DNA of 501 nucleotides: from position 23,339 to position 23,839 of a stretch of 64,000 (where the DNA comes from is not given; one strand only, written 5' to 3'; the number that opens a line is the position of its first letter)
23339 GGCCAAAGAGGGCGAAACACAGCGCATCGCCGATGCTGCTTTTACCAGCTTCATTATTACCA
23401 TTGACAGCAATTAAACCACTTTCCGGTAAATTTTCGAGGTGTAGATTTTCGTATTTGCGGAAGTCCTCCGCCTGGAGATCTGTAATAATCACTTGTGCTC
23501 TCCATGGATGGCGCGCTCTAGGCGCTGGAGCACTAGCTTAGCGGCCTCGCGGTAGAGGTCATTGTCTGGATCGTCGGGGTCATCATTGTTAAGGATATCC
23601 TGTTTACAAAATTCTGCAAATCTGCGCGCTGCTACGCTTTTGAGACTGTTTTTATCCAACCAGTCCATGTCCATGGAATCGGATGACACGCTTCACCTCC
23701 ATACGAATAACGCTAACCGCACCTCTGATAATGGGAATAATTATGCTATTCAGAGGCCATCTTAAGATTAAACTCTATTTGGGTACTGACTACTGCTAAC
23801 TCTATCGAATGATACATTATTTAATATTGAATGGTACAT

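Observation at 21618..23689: Two-gene module: small acidic protein coupled to a Rad50/SMC-like ABC ATPase whose coiled-coil is interrupted by a transmembrane hairpin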

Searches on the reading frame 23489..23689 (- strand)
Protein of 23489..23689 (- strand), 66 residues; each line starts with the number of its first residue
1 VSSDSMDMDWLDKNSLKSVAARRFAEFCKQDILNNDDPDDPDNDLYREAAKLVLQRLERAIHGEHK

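Call 3: search_protein_families(library=pfam, proteins=[window:23489-23689:-], max_evalue=1)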
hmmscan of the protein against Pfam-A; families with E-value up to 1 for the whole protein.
window:23489-23689:- (66 aa): 0 families

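Call 4: search_protein_families(library=ncbifam, proteins=[window:23489-23689:-], max_evalue=1)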
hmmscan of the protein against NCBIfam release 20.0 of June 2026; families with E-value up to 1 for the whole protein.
window:23489-23689:- (66 aa): 0 families

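Call 5: search_protein_families(library=padloc, proteins=[window:23489-23689:-], max_evalue=1)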
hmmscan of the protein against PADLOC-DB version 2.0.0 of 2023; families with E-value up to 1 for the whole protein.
window:23489-23689:- (66 aa): 0 families

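Call 7: find_homologous_proteins(query=window:23489-23689:-, max_evalue=0.01)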
Query window:23489-23689:- (66 aa): 11 proteins with E <= 0.01 among 11 candidates.
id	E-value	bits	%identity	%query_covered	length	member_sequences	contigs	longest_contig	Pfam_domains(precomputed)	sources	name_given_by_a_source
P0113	9.5e-34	131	100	92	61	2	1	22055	-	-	-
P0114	3.3e-28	114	83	100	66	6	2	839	-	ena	-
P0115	5.2e-28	113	82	100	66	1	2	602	-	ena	-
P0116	7.1e-27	110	79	100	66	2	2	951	-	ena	-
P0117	2.1e-25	105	78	95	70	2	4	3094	-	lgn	-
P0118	1.3e-24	103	74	100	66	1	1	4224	-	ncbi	-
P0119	8.5e-24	100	71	100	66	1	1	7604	-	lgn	-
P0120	1.3e-22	96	70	97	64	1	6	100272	-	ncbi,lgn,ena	ncbi:MAG: hypothetical protein ACPGSM_06040 [Thiolinea sp.]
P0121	6.6e-22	94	70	100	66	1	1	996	-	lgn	-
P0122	7.3e-22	94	69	97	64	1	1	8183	-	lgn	-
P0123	5.4e-19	85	68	95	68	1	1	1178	-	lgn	-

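Call 47: search_solved_structures(query=A5, max_evalue=10, show_alignments=2)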
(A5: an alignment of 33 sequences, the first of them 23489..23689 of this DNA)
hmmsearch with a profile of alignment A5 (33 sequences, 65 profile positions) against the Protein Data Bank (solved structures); distinct sequences matched with E-value up to 10: 15.
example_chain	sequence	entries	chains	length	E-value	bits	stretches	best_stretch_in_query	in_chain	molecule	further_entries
3fzv_A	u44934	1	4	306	0.016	18.1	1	7-30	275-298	Probable transcriptional regulator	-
6m5f_A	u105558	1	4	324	0.018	18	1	7-30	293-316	Probable transcriptional regulator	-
4hxi_B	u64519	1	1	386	0.62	13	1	28-55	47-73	Cullin-3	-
5nlb_B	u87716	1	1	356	0.66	13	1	28-55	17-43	Cullin-3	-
4eoz_B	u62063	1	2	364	0.68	12.9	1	28-55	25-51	Cullin-3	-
8i79_B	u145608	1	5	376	0.7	12.9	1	28-55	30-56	Cullin-3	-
4apf_B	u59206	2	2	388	0.73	12.8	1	28-55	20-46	CULLIN 3 | Cullin-3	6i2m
8u82_C1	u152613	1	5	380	0.74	12.8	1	28-55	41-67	Cullin-3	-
8u80_C1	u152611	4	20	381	0.74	12.8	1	28-55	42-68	Cullin-3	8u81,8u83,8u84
9rwz_H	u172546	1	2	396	0.78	12.7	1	28-55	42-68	Cullin-3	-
4ap2_B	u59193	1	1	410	0.8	12.7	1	28-55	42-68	CULLIN-3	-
8esw_S6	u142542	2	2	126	0.91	12.5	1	26-48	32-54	NADH dehydrogenase [ubiquinone] iron-sulfur protein 6, mitochondrial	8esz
3kdf_A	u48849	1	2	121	1.1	12.2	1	33-52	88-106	Replication protein A 14 kDa subunit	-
1l1o_A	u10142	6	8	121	1.1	12.2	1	33-52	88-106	Replication protein A 14 kDa subunit | PROTEIN (REPLICATION PROTEIN A 14 KD SUBUNIT)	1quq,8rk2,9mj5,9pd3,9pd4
2pi2_E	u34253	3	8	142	1.5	11.8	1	33-52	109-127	Replication protein A 14 kDa subunit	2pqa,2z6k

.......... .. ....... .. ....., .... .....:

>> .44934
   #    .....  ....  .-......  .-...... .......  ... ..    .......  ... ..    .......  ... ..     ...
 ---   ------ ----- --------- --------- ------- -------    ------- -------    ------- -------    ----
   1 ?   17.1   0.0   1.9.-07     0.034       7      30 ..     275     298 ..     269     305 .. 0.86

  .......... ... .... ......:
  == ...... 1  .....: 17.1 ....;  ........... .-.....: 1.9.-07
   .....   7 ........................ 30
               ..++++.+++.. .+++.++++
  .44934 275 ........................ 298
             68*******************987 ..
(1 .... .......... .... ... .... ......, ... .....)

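Call 56: predict_structure(alignment_id=A6)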
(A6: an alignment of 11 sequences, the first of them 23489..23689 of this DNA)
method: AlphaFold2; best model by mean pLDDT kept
length: 66 residues; sequences in the alignment: 11
mean_pLDDT: 74.3   pTM: 0.50
mean pLDDT of the five models: 74.3, 69.7, 68.1, 67.4, 66.8
residues with pLDDT >= 90: 0; 70-90: 45; 50-70: 16; < 50: 5
segments of 3 or more residues with pLDDT < 50: none
pLDDT, mean of each block of 10 residues (from residue 1): 51 63 85 82 86 86 64
secondary structure, 60 per line:
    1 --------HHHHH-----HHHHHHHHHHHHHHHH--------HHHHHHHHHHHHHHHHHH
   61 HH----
elements in order: H9-13 H19-34 H43-62

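Call 60: fold_search(model_id=the predicted structure, library=pdb)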
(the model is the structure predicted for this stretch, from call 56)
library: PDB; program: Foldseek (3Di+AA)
matches with E <= 10: 18; with E <= 0.001: 0
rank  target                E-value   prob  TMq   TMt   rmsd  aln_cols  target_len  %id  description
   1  1r49_A                4.5e+00  0.12  0.35  0.06   3.9        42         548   28  Human topoisomerase I (Topo70) double mutant K532R/Y723F (released 2003-12-16)
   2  4dhj_I                5.8e+00  0.13  0.48  0.16   3.8        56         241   20  The structure of a ceOTUB1 ubiquitin aldehyde UBC13~Ub complex (released 2012-02-22)
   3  7y5e_F2               6.2e+00  0.10  0.39  0.21   4.3        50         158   14  In situ single-PBS-PSII-PSI-LHCs megacomplex. (released 2023-02-01)
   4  5oma_C                6.2e+00  0.09  0.34  0.13   4.5        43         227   21  CH3 chimera of human 14-3-3 sigma with the StARD1 peptide including Ser57 (released 2017-10-11)
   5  3fxd_D                7.1e+00  0.16  0.52  0.59   3.1        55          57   24  Crystal structure of interacting domains of IcmR and IcmQ (released 2009-04-28)
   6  6tj1_C                7.1e+00  0.07  0.30  0.27   6.0        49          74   16  Crystal structure of a de novo designed hexameric helical-bundle protein (released 2020-04-29)
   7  4gcz_B                7.6e+00  0.33  0.59  0.11   1.4        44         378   14  Structure of a blue-light photoreceptor (released 2013-06-19)
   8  4dhj_L                7.6e+00  0.21  0.60  0.19   2.6        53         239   17  The structure of a ceOTUB1 ubiquitin aldehyde UBC13~Ub complex (released 2012-02-22)
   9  6jfk                  8.1e+00  0.30  0.58  0.10   1.7        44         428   16  GDP bound Mitofusin2 (MFN2) (released 2019-11-13)
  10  6jqa_D                8.1e+00  0.13  0.42  0.35   2.5        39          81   20  Crystal structure of phyllogen, a phyllody inducing effector protein of phytoplasma. (released 2019-05-15)
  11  4b86_D                8.7e+00  0.04  0.26  0.21   4.0        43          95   23  Crystal structure of the MSL1-MSL2 complex (3.5A) (released 2013-02-06)
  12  8zo9_f                9.2e+00  0.09  0.43  0.22   3.9        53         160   21  Structure of the wild-type PSI-9VCPI supercomplex in Nannochloropsis oceanica (released 2025-12-03)
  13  7rwu                  9.9e+00  0.13  0.43  0.28   4.3        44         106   18  Crystal structure of Ni-bound RIDC1 variant in the presence of reductant (released 2022-06-29)
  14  7mkk_B                9.9e+00  0.11  0.50  0.46   3.2        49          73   18  Crystal structure of Drosophila Panoramix in complex with Sov NTD (released 2022-02-02)
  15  2eul_A                9.9e+00  0.10  0.42  0.19   3.3        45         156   27  Structure of the transcription factor Gfh1. (released 2005-11-15)
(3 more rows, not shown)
